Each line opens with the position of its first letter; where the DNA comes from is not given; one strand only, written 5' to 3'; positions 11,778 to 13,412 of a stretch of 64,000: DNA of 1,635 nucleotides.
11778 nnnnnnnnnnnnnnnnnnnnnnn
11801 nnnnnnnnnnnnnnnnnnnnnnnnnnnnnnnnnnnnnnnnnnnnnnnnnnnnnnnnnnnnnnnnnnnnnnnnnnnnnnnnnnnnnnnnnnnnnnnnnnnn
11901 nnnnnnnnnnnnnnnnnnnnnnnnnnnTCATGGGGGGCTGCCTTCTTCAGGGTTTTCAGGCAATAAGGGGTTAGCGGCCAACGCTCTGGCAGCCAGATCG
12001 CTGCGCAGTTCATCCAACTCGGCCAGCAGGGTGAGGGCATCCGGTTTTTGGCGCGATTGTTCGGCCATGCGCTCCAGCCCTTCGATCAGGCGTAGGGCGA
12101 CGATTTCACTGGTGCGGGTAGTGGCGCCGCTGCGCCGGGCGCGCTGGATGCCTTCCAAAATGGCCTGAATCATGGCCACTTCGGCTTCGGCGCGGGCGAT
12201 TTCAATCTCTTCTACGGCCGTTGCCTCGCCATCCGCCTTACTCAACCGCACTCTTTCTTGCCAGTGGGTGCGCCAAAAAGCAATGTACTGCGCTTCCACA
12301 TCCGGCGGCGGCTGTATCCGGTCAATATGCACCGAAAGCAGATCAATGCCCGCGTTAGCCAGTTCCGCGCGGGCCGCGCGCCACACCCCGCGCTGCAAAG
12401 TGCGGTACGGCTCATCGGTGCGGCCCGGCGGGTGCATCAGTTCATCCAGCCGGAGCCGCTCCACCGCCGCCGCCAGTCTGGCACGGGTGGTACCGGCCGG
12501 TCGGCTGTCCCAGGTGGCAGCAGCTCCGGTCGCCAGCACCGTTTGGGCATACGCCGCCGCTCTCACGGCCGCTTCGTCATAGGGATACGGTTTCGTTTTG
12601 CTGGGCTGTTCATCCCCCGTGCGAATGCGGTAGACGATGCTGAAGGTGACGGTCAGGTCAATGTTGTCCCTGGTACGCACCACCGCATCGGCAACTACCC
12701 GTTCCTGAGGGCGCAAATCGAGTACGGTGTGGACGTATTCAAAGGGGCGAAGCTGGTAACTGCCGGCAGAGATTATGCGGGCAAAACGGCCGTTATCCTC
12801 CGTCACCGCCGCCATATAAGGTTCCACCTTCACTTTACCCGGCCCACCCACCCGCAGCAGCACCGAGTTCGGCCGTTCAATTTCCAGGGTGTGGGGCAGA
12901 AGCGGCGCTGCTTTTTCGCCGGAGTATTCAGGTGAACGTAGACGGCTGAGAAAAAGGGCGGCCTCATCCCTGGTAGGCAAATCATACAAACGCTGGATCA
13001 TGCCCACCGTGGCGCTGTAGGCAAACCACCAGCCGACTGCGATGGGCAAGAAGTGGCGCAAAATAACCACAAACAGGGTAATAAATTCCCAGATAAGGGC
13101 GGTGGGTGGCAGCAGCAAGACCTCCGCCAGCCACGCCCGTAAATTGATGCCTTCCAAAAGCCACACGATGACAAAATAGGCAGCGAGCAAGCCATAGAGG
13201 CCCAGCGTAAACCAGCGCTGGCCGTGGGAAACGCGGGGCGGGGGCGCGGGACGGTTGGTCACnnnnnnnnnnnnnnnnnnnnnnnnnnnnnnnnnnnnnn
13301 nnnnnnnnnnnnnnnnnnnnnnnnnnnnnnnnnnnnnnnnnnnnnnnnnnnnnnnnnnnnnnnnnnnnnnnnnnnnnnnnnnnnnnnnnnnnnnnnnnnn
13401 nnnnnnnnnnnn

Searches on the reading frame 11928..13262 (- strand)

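Call 107: search_protein_families(library=pfam, proteins=[window:11928-13262:-], max_evalue=0.0001)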
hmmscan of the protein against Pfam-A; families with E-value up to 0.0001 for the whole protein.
window:11928-13262:- (444 aa): 1 family
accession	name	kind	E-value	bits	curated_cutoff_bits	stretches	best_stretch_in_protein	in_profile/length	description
PF01145.31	Band_7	-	1.6e-10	41.8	23.6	1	145-359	2-173/176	SPFH domain / Band 7 family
